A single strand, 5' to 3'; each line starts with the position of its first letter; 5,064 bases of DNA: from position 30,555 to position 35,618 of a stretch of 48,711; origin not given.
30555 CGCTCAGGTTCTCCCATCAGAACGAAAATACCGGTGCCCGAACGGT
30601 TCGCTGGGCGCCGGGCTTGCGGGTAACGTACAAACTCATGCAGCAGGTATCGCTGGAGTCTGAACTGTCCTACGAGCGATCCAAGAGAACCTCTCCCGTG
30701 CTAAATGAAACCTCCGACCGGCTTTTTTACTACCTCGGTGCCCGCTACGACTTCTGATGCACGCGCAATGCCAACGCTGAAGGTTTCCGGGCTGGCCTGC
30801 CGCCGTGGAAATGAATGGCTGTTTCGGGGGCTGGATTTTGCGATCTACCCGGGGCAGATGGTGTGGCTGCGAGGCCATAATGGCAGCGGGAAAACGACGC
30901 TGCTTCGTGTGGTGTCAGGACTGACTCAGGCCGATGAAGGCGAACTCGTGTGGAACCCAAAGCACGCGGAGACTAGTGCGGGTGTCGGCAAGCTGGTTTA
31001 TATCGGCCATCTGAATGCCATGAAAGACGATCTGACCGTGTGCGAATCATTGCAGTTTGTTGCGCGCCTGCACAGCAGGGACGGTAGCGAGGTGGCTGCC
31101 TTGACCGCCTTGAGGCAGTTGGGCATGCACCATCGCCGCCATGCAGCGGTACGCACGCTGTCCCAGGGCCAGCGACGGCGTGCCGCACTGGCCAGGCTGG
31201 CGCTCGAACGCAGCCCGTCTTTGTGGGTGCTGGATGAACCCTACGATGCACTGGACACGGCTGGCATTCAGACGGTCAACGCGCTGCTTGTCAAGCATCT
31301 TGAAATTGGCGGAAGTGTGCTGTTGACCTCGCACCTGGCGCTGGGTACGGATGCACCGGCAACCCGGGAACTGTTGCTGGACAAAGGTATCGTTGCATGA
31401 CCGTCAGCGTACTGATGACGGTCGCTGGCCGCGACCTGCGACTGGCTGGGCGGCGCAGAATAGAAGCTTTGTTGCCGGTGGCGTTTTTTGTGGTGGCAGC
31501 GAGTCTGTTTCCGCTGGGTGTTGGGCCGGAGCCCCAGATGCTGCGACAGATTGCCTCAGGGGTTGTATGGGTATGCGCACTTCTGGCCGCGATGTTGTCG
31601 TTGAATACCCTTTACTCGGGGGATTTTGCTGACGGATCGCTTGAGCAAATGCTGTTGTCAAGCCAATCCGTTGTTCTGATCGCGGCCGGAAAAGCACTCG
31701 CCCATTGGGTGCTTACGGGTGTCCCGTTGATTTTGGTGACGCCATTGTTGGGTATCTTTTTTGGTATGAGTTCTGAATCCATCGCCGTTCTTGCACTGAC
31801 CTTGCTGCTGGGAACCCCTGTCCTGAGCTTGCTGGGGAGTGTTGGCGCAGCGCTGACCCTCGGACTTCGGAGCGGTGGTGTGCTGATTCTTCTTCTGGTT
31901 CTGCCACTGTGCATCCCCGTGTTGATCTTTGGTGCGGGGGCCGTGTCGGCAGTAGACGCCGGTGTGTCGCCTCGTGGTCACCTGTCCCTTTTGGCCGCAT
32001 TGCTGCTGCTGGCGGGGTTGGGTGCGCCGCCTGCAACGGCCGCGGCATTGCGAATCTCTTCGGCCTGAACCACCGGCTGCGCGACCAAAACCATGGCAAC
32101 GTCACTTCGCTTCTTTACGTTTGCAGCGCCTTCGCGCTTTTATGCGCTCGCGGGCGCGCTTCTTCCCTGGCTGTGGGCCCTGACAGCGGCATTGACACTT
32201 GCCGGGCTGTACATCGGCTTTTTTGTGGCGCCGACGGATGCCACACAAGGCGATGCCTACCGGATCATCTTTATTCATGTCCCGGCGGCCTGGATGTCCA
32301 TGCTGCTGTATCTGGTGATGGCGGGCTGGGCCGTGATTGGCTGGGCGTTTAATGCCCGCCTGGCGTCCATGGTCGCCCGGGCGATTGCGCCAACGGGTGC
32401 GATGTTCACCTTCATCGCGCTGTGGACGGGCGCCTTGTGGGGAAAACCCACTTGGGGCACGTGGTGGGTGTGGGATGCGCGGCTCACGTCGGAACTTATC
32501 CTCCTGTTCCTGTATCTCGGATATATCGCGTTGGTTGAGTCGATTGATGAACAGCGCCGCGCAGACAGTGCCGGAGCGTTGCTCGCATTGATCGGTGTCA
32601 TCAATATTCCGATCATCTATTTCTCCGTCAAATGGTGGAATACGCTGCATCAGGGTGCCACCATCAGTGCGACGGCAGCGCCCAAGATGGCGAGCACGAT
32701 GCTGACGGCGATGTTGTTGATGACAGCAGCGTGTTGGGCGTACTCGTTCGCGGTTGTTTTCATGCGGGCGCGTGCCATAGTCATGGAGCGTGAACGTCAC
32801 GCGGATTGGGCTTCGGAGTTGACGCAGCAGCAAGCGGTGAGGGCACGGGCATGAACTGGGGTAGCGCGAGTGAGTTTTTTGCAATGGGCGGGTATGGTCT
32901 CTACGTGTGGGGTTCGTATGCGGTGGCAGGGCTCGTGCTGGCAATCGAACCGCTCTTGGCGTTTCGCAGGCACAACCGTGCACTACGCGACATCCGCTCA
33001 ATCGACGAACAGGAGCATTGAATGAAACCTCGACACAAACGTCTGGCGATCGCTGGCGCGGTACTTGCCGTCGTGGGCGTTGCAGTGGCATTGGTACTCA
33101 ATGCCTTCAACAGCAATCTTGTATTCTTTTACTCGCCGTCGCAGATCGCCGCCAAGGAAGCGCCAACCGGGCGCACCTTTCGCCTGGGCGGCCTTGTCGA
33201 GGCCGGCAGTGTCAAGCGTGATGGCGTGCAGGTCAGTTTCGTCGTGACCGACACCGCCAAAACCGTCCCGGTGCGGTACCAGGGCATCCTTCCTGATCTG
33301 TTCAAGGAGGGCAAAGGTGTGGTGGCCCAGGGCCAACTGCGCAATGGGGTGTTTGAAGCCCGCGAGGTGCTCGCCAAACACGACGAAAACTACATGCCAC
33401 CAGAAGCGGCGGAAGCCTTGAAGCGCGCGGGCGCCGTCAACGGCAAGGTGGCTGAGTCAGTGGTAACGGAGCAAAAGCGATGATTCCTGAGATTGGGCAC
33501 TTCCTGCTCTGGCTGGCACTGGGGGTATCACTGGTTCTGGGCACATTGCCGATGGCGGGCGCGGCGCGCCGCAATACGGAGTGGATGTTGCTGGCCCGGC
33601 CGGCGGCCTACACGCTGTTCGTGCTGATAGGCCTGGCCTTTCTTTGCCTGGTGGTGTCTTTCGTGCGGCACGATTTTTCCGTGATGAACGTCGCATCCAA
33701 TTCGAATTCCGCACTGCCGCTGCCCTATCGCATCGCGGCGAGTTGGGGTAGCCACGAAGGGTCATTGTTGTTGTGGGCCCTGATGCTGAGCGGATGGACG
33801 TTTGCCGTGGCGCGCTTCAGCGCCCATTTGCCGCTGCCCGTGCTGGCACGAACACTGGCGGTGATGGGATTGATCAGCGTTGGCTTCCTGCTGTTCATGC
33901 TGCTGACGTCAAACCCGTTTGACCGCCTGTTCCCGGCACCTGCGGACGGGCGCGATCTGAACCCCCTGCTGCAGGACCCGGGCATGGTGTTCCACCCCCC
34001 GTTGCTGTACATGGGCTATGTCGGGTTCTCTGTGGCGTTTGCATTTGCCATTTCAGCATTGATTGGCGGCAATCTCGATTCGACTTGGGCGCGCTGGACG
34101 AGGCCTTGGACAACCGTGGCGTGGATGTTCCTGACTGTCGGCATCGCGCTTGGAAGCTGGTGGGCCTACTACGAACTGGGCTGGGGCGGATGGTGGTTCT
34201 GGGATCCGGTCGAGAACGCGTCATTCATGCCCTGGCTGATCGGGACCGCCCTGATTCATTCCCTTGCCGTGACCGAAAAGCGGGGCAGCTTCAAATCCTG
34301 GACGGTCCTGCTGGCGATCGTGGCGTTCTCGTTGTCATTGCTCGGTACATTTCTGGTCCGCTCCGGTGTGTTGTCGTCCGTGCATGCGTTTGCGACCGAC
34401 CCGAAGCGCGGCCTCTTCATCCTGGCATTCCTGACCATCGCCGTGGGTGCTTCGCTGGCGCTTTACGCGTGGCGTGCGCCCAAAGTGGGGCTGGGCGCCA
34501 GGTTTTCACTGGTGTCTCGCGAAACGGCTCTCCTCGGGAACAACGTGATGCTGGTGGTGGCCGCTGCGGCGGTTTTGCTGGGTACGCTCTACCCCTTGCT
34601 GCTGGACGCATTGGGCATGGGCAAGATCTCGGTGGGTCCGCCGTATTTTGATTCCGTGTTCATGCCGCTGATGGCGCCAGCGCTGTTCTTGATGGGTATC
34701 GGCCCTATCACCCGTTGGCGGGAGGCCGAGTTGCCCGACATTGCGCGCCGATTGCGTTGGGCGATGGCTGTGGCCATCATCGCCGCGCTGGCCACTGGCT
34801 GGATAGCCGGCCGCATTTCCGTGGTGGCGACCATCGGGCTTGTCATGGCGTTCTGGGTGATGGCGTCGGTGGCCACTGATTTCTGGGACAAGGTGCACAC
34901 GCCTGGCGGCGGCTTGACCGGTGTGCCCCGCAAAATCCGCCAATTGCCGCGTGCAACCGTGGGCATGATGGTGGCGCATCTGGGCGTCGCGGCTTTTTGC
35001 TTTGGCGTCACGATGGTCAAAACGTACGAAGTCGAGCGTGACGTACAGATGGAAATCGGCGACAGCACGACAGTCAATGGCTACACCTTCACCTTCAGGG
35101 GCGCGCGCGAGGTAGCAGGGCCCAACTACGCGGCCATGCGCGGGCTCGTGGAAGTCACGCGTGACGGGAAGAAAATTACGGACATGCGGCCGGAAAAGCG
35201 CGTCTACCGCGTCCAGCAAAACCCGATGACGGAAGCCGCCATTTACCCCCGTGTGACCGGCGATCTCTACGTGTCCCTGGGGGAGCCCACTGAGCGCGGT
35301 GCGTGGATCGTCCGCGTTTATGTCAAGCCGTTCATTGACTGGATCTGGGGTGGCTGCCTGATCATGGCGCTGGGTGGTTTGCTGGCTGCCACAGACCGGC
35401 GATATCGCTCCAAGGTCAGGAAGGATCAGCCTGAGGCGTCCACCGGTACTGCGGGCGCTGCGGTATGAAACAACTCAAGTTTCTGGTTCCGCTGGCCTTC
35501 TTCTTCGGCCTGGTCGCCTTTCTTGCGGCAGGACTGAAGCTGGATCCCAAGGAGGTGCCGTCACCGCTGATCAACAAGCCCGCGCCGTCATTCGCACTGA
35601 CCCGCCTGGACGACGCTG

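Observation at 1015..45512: A dispersed ~60-70 nt repeat with an AT-rich palindromic core: 9 copies in 48.7 kb, seven overlapping coding sequence in frame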

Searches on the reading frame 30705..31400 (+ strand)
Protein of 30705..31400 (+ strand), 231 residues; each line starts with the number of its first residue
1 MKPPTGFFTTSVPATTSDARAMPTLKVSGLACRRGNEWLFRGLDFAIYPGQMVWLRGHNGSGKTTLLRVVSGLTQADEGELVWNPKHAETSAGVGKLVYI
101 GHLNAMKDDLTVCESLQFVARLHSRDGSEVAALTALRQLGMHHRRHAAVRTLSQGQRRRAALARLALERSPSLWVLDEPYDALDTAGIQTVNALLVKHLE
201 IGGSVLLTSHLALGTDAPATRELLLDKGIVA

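Call 65: search_protein_families(library=pfam, proteins=[window:30705-31400:+], max_evalue=0.0001)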
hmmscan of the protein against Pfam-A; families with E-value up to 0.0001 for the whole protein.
window:30705-31400:+ (231 aa): 2 families
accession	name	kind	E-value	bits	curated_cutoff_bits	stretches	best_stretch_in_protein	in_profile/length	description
PF00005.33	ABC_tran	-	7.2e-25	88.6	25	1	41-179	2-135/137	ABC transporter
PF13304.12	AAA_21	-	1e-07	32.8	27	0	135-210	221-298/304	AAA domain, putative AbiEii toxin, Type IV TA system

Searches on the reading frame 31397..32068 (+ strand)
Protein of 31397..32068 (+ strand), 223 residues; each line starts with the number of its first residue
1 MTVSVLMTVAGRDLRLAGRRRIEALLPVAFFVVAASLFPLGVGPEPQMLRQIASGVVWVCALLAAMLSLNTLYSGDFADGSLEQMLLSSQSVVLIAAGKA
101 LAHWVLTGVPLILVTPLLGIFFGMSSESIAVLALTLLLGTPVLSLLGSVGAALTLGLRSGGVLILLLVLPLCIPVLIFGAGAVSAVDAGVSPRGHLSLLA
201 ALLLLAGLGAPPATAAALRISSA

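Call 65: search_protein_families(library=pfam, proteins=[window:31397-32068:+], max_evalue=0.0001)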
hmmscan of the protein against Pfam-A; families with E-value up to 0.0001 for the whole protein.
window:31397-32068:+ (223 aa): 1 family
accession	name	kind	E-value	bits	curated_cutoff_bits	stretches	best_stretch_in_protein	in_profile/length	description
PF03379.19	CcmB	-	1.6e-68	230.8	24.9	1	7-220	2-215/215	CcmB protein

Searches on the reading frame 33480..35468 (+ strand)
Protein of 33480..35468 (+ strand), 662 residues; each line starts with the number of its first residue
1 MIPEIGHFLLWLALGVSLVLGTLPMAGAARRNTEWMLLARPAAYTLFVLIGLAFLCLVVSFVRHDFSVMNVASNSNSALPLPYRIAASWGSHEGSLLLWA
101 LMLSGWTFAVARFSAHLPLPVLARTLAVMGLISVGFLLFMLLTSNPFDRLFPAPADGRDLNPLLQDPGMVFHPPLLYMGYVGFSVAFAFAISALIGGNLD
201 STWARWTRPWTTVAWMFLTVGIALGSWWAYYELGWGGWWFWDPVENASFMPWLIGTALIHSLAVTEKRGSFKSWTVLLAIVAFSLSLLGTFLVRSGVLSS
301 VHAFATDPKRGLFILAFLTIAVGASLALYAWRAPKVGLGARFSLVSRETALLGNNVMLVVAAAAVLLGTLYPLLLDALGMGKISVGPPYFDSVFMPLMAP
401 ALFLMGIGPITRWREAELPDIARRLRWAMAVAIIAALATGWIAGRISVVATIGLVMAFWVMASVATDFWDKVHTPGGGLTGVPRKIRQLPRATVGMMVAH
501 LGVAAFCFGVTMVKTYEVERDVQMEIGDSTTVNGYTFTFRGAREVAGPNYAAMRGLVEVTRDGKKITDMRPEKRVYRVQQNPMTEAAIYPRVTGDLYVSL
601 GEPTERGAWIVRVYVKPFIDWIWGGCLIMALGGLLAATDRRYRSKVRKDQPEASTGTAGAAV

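Call 65: search_protein_families(library=pfam, proteins=[window:33480-35468:+], max_evalue=0.0001)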
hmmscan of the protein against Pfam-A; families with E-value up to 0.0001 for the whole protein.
window:33480-35468:+ (662 aa): 2 families
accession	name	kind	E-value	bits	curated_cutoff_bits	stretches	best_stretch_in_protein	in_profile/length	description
PF16327.10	CcmF_C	-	1.1e-131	439.4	28.7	1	315-640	1-323/323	Cytochrome c-type biogenesis protein CcmF C-terminal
PF01578.25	Cytochrom_C_asm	-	4.5e-55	187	29.9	1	89-295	1-206/212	Cytochrome C assembly protein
